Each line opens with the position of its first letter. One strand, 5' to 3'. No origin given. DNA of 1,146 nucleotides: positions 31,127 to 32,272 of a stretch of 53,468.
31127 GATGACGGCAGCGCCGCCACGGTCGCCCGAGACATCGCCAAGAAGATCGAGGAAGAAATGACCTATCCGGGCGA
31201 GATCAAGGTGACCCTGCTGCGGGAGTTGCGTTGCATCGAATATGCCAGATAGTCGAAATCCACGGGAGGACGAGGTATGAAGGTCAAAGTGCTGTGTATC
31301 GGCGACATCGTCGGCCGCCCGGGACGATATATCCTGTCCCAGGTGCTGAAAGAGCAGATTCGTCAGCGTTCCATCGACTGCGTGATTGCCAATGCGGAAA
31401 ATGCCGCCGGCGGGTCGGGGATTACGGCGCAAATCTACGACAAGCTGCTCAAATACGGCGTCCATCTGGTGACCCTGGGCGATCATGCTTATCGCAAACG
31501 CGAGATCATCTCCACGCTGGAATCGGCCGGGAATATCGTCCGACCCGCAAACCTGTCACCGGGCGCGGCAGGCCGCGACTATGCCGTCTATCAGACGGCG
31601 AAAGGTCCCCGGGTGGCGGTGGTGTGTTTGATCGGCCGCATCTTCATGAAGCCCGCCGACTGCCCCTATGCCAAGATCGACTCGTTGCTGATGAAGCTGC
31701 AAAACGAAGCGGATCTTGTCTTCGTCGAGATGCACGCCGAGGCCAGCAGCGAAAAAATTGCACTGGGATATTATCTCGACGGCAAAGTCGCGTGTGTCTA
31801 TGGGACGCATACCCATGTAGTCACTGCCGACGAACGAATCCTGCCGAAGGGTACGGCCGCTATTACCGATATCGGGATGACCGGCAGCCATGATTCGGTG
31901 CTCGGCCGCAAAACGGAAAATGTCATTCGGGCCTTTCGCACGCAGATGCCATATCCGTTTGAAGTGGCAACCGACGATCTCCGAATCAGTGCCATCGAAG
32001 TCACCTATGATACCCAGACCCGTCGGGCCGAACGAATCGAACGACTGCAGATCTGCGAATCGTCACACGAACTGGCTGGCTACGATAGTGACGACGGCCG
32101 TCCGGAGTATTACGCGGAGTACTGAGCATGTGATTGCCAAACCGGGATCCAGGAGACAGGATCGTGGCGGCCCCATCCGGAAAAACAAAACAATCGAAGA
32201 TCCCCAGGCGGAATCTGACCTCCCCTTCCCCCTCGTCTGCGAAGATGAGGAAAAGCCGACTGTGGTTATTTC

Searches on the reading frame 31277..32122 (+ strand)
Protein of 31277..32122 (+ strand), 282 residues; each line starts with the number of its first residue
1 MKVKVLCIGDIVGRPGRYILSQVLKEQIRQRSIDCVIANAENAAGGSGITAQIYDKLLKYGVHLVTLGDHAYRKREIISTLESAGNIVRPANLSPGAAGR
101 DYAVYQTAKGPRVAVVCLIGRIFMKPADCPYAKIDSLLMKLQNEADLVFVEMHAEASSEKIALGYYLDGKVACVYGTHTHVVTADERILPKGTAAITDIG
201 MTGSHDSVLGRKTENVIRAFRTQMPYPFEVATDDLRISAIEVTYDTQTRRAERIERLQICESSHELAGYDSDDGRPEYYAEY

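Call 62: search_protein_families(library=pfam, proteins=[window:31277-32122:+], max_evalue=0.1)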
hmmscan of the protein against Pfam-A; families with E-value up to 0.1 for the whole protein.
window:31277-32122:+ (282 aa): 2 families
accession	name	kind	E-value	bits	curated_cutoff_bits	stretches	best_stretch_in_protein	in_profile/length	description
PF13277.11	YmdB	-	6.7e-97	324.1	27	1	6-257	1-253/253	YmdB-like protein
PF00149.33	Metallophos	-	0.027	15.3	21.5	1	4-181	2-190/191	Calcineurin-like phosphoesterase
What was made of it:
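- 31277..32125 (+): ymdB-like metallophosphoesterase gene, immediately downstream and probably co-transcribed with rny. Pfam PF13277, E 6.7e-97 (call 62).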
